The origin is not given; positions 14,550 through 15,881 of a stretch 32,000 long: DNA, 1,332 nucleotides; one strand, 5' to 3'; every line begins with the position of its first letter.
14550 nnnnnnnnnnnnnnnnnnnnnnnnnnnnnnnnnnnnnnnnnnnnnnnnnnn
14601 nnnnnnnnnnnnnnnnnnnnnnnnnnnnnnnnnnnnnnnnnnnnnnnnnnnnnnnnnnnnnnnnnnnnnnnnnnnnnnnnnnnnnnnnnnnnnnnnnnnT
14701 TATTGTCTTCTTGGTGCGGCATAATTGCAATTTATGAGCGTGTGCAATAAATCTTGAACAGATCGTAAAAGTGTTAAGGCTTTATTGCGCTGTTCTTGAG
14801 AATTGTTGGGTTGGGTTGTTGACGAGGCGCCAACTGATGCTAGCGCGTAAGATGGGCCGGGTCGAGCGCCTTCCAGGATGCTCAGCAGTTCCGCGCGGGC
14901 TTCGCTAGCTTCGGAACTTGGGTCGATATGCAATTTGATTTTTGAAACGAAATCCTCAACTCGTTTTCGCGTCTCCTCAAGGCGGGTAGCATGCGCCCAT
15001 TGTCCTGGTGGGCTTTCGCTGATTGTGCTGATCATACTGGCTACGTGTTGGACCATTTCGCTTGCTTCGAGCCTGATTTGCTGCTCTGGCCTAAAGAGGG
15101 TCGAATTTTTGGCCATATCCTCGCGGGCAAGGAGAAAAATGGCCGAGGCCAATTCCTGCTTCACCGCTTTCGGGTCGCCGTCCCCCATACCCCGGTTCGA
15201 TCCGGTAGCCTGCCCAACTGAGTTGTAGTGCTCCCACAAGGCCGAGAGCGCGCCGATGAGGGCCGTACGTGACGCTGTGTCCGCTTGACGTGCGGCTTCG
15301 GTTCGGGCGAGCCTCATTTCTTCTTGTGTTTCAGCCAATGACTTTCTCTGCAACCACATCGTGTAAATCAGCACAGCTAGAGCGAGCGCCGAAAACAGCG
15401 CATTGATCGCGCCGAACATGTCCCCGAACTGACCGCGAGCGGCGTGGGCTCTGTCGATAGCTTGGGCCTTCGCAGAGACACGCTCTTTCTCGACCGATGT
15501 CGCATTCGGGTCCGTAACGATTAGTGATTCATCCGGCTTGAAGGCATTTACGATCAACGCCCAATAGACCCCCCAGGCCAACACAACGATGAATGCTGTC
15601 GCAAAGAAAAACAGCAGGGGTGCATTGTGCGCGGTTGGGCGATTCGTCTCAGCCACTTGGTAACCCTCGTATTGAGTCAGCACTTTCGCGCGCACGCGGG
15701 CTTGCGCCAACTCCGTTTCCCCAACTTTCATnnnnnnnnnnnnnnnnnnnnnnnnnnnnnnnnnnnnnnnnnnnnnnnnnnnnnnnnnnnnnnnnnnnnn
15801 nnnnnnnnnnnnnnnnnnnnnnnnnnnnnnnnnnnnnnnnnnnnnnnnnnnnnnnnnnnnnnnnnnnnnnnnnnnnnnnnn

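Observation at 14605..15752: AT-rich island carrying an antisense two-TM protein between the neck genes and the tail tube gene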

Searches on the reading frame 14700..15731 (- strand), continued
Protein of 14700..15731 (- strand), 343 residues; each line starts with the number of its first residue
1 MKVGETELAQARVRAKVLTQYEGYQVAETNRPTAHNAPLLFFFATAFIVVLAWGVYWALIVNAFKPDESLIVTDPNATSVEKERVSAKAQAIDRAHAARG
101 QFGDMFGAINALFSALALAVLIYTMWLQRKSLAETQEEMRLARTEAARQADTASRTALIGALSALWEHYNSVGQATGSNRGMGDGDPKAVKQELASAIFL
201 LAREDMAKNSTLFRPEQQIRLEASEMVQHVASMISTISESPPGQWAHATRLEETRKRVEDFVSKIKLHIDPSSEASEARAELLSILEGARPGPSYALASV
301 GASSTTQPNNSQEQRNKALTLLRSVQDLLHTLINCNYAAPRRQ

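Call 78: search_protein_families(library=pfam, proteins=[L137:3890-4738:+, L138:5908-6924:+, L138:6924-8501:+, L007:7818-8435:+, L008:7366-8337:+, L010:7830-8459:+], max_evalue=0.01)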
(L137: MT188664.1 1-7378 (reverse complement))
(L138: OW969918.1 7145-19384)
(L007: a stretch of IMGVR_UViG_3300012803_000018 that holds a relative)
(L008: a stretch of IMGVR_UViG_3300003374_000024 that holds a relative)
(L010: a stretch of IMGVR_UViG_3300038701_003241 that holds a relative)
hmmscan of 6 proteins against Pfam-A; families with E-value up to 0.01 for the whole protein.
L137:3890-4738:+ (282 aa): 1 family
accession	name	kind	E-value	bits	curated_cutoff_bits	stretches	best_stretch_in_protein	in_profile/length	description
PF16872.10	putAbiC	-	3.9e-22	79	22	1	189-261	4-77/80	Putative phage abortive infection protein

L138:5908-6924:+ (338 aa): 3 families
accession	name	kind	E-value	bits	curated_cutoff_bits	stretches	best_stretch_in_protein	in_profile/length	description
PF16872.10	putAbiC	-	4e-16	59.7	22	1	235-319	5-78/80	Putative phage abortive infection protein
PF16043.11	DUF4795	-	0.00011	22.1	34.8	1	161-218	100-157/208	Domain of unknown function (DUF4795)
PF19560.4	DUF6082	-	0.00038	20.5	26.7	1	63-101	3-41/163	Family of unknown function (DUF6082)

L138:6924-8501:+ (525 aa): 1 family
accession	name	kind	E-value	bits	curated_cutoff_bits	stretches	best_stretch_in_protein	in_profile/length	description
PF03235.19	GmrSD_N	-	2.6e-30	106.5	33.2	1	21-215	6-196/199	GmrSD restriction endonuclease, N-terminal domain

L007:7818-8435:+ (205 aa): 0 families

L008:7366-8337:+ (323 aa): 1 family
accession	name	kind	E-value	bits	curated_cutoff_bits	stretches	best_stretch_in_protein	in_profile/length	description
PF16872.10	putAbiC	-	2.2e-10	41.3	22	1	213-284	4-76/80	Putative phage abortive infection protein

L010:7830-8459:+ (209 aa): 3 families
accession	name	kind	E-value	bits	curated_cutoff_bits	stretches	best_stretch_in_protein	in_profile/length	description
PF19560.4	DUF6082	-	0.00044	20.3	26.7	1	60-99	4-43/163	Family of unknown function (DUF6082)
PF12725.13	DUF3810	-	0.00053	19.9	28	1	13-179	13-157/311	Protein of unknown function (DUF3810)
PF22638.1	FlgK_D1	-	0.00064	19.8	28.6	1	111-200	42-126/233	Flagellar hook-associated protein FlgK helical domain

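Call 79: search_protein_families(library=padloc, proteins=[L137:3890-4738:+, L138:5908-6924:+, L138:6924-8501:+, L007:7818-8435:+, L008:7366-8337:+], max_evalue=0.01)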
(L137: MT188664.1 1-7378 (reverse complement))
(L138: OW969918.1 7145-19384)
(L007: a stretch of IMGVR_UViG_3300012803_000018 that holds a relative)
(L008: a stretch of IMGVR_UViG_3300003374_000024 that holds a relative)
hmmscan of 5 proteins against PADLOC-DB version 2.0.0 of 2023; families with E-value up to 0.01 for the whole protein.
L137:3890-4738:+ (282 aa): 1 family
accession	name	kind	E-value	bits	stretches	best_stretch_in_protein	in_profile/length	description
PDLC02351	AbiP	-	1.8e-12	45.8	1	91-252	23-173/223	AbiP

L138:5908-6924:+ (338 aa): 2 families
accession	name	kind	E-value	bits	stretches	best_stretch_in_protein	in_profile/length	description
PDLC02351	AbiP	-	1.7e-08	32.8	2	211-285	87-159/223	AbiP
PDLC02343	AbiC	-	3.1e-05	21.6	1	91-285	61-233/306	AbiC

L138:6924-8501:+ (525 aa): 14 families
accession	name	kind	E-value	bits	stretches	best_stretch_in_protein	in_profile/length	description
PDLC04709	PDC-M55C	-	5e-82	274.3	1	3-495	7-528/554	-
PDLC04151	HEC-05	-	6.1e-22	76.1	2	20-100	35-127/600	-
PDLC04150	HEC-05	-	5.2e-14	50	2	20-69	17-66/583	-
PDLC04153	HEC-05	-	6.2e-10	35.9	1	20-73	16-69/621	-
PDLC03877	NsnA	-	2.8e-09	34.7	1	12-208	52-191/385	-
PDLC04152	HEC-05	-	1.5e-07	28.4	2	27-64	22-63/566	-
PDLC04155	HEC-06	-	3.9e-06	23.6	1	16-99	12-83/562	-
PDLC04027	PD-T4-2_A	-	4.3e-06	24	1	20-58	47-86/363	-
PDLC02693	Orf5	-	4.7e-06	23.9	1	25-213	9-207/543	Orf5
PDLC04157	HEC-06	-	7.5e-06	22.8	0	13-99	11-85/558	-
PDLC04156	HEC-06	-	0.00022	17.9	0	19-51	15-47/562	-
PDLC02695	Orf5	-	0.00076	16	0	19-100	14-92/601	Orf5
PDLC02686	Orf5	-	0.0011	15.6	1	25-99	21-89/566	Orf5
PDLC02792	SspE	-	0.003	13.9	0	27-52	26-51/771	SspE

L007:7818-8435:+ (205 aa): 0 families

L008:7366-8337:+ (323 aa): 1 family
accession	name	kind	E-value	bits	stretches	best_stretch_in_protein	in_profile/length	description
PDLC02351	AbiP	-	3.2e-06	25.3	1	206-275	102-172/223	AbiP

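Call 80: fold_search(model_id=the predicted structure, library=pdb)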
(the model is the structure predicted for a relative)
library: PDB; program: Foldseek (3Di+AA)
matches with E <= 10: 10; with E <= 0.001: 0
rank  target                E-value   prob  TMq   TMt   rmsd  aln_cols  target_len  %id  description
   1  1i4l_A                3.3e+00  0.02  0.11  0.15  18.7       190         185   17  CRYSTAL STRUCTURE ANALYSIS OF RAC1-GDP IN COMPLEX WITH ARFAPTIN (P41) (released 2001-05-16)
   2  9fqr_FQ               3.8e+00  0.06  0.16  0.25  28.1       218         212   12  96-nm repeat of axonemal doublet microtubules from bovine sperm (released 2025-03-26)
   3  8to0_C                5.3e+00  0.06  0.18  0.30  22.1       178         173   15  48-nm repeating structure of doublets from mouse sperm flagella (released 2023-11-01)
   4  5yi4_MODEL_1_A        7.4e+00  0.05  0.16  0.33  13.2       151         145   19  Solution Structure of the DISC1/Ndel1 complex (released 2017-11-15)
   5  9g2r_E                7.9e+00  0.01  0.10  0.14  22.5       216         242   14  Endophilin B1 dimers bound to nanodiscs (released 2024-08-07)
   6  8i7o_A3               8.4e+00  0.02  0.15  0.22  22.9       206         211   13  In situ structure of axonemal doublet microtubules in mouse sperm with 16-nm repeat (released 2023-10-11)
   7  4biu_A                9.0e+00  0.03  0.12  0.16  11.1       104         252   12  Crystal structure of CpxAHDC (orthorhombic form 1) (released 2014-02-12)
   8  8otz_Cx               9.0e+00  0.02  0.14  0.21  28.2       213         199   14  48-nm repeat of the native axonemal doublet microtubule from bovine sperm (released 2023-11-22)
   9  9fqr_Q2               9.0e+00  0.01  0.16  0.14  110.0       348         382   12  96-nm repeat of axonemal doublet microtubules from bovine sperm (released 2025-03-26)
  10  1i4t_A                9.0e+00  0.01  0.11  0.16  18.5       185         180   17  CRYSTAL STRUCTURE ANALYSIS OF RAC1-GMPPNP IN COMPLEX WITH ARFAPTIN (released 2001-05-16)

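Call 85: search_protein_families(library=phrogs, proteins=[L001:556-1023:-, L001:1082-1423:-, L001:3238-3501:-, L001:3604-4140:-, L001:4227-4658:-, L001:4723-5775:-, L001:5917-6597:-, L001:6652-7350:-, L001:9062-11125:-, L001:11103-11876:-], max_evalue=0.001)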
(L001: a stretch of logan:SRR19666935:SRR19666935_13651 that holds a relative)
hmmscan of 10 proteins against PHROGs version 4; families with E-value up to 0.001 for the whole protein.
L001:556-1023:- (155 aa): 1 family
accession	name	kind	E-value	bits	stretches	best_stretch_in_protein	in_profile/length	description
phrog_8130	-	unknown function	5.3e-05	23.4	1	8-84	189-252/434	-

L001:1082-1423:- (113 aa): 0 families

L001:3238-3501:- (87 aa): 0 families

L001:3604-4140:- (178 aa): 2 families
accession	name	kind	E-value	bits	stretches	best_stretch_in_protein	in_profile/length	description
phrog_351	-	transcription regulation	1.6e-06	28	1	77-176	616-725/928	RNA polymerase sigma factor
phrog_1740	-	transcription regulation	6.7e-06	25.9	1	40-175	87-214/567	RNA polymerase sigma factor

L001:4227-4658:- (143 aa): 0 families

L001:4723-5775:- (350 aa): 0 families

L001:5917-6597:- (226 aa): 0 families

L001:6652-7350:- (232 aa): 0 families

L001:9062-11125:- (687 aa): 9 families
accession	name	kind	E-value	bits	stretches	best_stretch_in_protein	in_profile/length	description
phrog_6088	-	DNA, RNA and nucleotide metabolism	2.9e-60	205.6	1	211-654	355-764/772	DNA primase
phrog_1829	-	DNA, RNA and nucleotide metabolism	1.6e-49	169.8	1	307-658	428-760/772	DNA primase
phrog_864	-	DNA, RNA and nucleotide metabolism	1.8e-48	166.8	1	305-627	286-600/1064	DNA primase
phrog_2478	-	DNA, RNA and nucleotide metabolism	7.3e-42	144.5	1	309-656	508-843/854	DNA polymerase/primase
phrog_1156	-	DNA, RNA and nucleotide metabolism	1.2e-39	137.5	1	308-666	482-838/855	DNA primase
phrog_7601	-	unknown function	5.4e-32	112.3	1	375-629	5-256/289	-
phrog_16213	-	DNA, RNA and nucleotide metabolism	3.9e-23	82.6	1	309-636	315-643/732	DNA primase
phrog_1883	-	DNA, RNA and nucleotide metabolism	4.1e-11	42.9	1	346-609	447-713/756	DNA helicase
phrog_12939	-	DNA, RNA and nucleotide metabolism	8.4e-07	30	1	360-481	183-301/368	DNA primase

L001:11103-11876:- (257 aa): 0 families

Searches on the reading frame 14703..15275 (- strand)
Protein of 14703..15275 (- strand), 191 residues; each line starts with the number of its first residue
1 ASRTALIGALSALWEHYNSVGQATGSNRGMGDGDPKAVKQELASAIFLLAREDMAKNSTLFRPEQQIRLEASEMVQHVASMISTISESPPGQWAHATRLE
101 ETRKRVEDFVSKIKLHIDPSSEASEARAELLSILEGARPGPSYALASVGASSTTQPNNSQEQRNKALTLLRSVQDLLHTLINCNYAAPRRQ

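Call 48: search_protein_representatives(alignment_id=A3)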
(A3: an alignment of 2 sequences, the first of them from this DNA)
Query: 2 sequences, 194 profile positions. Proteins with E-value up to 0.001 (for the whole library): 3; up to 1e-10: 2; up to 1e-30: 2. The best 3 are listed.
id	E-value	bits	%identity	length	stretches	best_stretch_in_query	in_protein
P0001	3.4e-108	376.2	-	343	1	1-190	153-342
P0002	4.0e-108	376.0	-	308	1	1-194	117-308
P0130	1.4e-10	57.8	-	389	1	1-190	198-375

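Call 79: search_protein_families(library=padloc, proteins=[P0130], max_evalue=0.01)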
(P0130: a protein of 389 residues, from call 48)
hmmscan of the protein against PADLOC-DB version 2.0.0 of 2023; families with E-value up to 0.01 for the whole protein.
P0130 (389 aa): 0 families

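Call 87: find_encoding_contigs(protein=P0130, flank=8000, max_places=2)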
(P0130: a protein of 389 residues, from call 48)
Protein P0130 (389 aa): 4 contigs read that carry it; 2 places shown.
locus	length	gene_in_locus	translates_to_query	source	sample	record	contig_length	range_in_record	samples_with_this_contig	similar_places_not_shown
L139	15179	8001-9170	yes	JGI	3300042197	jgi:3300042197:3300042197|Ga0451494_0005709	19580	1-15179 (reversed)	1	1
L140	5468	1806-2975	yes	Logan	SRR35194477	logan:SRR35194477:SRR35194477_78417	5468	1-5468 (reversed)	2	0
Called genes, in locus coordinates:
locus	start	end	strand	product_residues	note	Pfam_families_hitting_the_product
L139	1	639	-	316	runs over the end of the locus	PF01545:Cation_efflux, PF16916:ZT_dimer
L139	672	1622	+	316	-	PF01715:IPPT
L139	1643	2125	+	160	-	-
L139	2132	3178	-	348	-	PF23381:Beta-prop_IFT122_1st, PF24796:WDR55 (faint), PF24807:WD40_CDC20-Fz (weak), PF25173:Beta-prop_WDR3_1st (weak), PF25174:Beta-prop_THOC3, PF25175:Beta-prop_WDR5 (weak), PF23409:Beta-prop_EML (weak), PF23414:Beta-prop_EML_2 (weak), +6 more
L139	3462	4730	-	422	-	PF07394:DUF1501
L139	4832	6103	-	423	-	-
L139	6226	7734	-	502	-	PF07583:PSCyt2, PF07587:PSD1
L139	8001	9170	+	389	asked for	-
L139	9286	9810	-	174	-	PF01965:DJ-1_PfpI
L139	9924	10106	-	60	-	-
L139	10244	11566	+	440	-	PF07690:MFS_1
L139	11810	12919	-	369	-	PF01979:Amidohydro_1 (weak)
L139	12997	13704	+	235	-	-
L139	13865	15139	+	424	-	PF03235:GmrSD_N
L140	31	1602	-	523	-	PF07583:PSCyt2, PF07587:PSD1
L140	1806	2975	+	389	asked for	-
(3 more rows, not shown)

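Call 88: predict_structure(alignment_id=A7)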
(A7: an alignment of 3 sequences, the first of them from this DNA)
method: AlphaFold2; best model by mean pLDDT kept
length: 191 residues; sequences in the alignment: 3
mean_pLDDT: 70.8   pTM: 0.58
mean pLDDT of the five models: 70.8, 69.0, 69.0, 68.0, 67.9
residues with pLDDT >= 90: 33; 70-90: 61; 50-70: 60; < 50: 37
segments of 3 or more residues with pLDDT < 50: 24-32, 56-60, 138-147, 149-157
pLDDT, mean of each block of 10 residues (from residue 1): 60 67 46 58 66 52 82 94 83 72 89 77 89 67 47 52 84 94 74 37
secondary structure, 60 per line:
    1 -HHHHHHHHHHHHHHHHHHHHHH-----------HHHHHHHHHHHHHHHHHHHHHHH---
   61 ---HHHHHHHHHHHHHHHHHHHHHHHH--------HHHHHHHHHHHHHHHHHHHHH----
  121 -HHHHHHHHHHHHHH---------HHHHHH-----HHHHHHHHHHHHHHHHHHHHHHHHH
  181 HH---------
elements in order: H2-23 H35-57 H64-87 H96-116 H122-135 H145-150 H156-182

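Call 93: fold_search(model_id=the predicted structure, library=pdb)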
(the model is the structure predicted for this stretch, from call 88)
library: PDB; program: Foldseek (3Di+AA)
matches with E <= 10: 144; with E <= 0.001: 0
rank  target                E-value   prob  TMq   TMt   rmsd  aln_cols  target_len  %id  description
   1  9k1l_A                3.3e-01  0.84  0.37  0.27   9.7       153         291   11  Complex structure of CNK2 and SAMD12 (released 2025-03-12)
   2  6xmj_O                4.1e-01  0.28  0.23  0.22  10.7       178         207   15  Human 20S proteasome bound to an engineered 11S (PA26) activator (released 2020-07-22)
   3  6uth_a                4.5e-01  0.90  0.36  0.32   9.7       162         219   13  Allosteric coupling between alpha-rings of 20S proteasome, 20S proteasome singly capped with a PA26/E102A_PANc, togeth (released 2020-09-09)
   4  6xmj_Q                6.1e-01  0.54  0.33  0.31  10.9       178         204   15  Human 20S proteasome bound to an engineered 11S (PA26) activator (released 2020-07-22)
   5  3fay                  9.6e-01  0.05  0.14  0.08  20.3       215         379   12  Crystal structure of the GAP-related domain of IQGAP1 (released 2009-03-24)
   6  1ya7_O                1.1e+00  0.51  0.34  0.30   9.5       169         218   13  Implications for interactions of proteasome with PAN and PA700 from the 1.9 A structure of a proteasome-11S activator  (released 2005-07-26)
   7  9min_I                1.1e+00  0.44  0.30  0.42   7.4       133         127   14  Structure of a designed minibinder to NYESO1-A*02:01 (released 2025-08-06)
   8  6nq9_C                1.2e+00  0.18  0.25  0.24  17.5       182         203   15  Crystal structure of YetJ mutant from Bacillus Subtilis - D195E (released 2019-04-17)
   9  6nq8_B                1.2e+00  0.18  0.25  0.24  17.6       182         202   15  Crystal structure of YetJ mutant from Bacillus Subtilis - D171E (released 2019-04-17)
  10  3s9o_C                1.4e+00  0.72  0.41  0.53   6.4       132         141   17  The Focal Adhesion Targeting (FAT) domain of the Focal Adhesion Kinase showing N-terminal interactions in cis (released 2012-06-06)
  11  1k40                  1.8e+00  0.80  0.43  0.60   3.9       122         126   18  crystal structure of the FAT domain of focal adhesion kinase (released 2002-02-06)
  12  7uj2_B                1.8e+00  0.18  0.26  0.30   8.9       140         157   11  OspC Type B (released 2023-04-05)
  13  6nq8_C                2.0e+00  0.13  0.25  0.24  17.3       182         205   15  Crystal structure of YetJ mutant from Bacillus Subtilis - D171E (released 2019-04-17)
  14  6byj_B                2.0e+00  0.13  0.27  0.23  19.7       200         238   16  Structure of human 14-3-3 gamma bound to O-GlcNAc peptide (released 2018-05-09)
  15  9min_D                2.1e+00  0.51  0.36  0.51   6.1       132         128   12  Structure of a designed minibinder to NYESO1-A*02:01 (released 2025-08-06)
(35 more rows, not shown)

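Call 94: fold_search(model_id=the predicted structure, library=viral)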
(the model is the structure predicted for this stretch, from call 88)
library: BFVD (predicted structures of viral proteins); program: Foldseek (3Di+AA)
matches with E <= 10: 192; with E <= 0.001: 0
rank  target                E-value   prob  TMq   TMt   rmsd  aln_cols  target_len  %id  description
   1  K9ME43                2.6e-01  0.84  0.37  0.34  11.3       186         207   11  (no name in the UniProt tables at hand)
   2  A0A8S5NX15            2.9e-01  0.51  0.29  0.32  14.8       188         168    8  Uncharacterized protein [Caudovirales sp. ct0FJ5]
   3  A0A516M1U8            3.4e-01  0.84  0.41  0.41  13.4       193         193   11  (no name in the UniProt tables at hand)
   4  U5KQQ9                4.4e-01  0.35  0.28  0.25  18.1       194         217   12  (no name in the UniProt tables at hand)
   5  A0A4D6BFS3            4.6e-01  0.69  0.36  0.22  12.8       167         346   12  (no name in the UniProt tables at hand)
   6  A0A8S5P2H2            6.6e-01  0.25  0.27  0.22  18.0       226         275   11  Uncharacterized protein [Myoviridae sp. ctLnO19]
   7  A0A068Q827            1.0e+00  0.10  0.23  0.10  25.9       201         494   16  Uncharacterized protein [Rosellinia necatrix fusarivirus 1]
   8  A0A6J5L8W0            1.1e+00  0.12  0.21  0.13  25.3       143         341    8  Flagellar basal-body/hook protein, C-terminal domain containing protein [uncultured Caudovirales phage]
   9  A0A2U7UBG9            1.3e+00  0.57  0.31  0.26   8.0       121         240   16  Uncharacterized protein [Pandoravirus neocaledonia]
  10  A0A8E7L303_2          1.3e+00  0.11  0.21  0.08  14.5       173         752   12  Tail protein [Enterococcus phage 113]
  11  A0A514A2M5            1.3e+00  0.09  0.21  0.11  20.0       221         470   17  Uncharacterized protein [Vibrio phage USC-1]
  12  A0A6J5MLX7            1.3e+00  0.06  0.16  0.06  27.9       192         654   17  Uncharacterized protein [uncultured Caudovirales phage]
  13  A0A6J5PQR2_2          1.4e+00  0.14  0.26  0.08  16.4       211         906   13  Large polyvalent protein associated domain-containing protein [uncultured Caudovirales phage]
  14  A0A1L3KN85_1          1.6e+00  0.10  0.21  0.05  14.6       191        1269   11  (no name in the UniProt tables at hand)
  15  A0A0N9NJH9            1.6e+00  0.89  0.44  0.72   3.4       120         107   12  Uncharacterized protein [Acidianus bottle-shaped virus 2 strain ABV2]
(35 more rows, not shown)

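Call 99: search_protein_families(library=ncbifam, proteins=[P0130], max_evalue=0.01)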
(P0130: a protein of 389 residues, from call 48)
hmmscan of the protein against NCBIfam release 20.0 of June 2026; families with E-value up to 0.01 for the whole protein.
P0130 (389 aa): 0 families
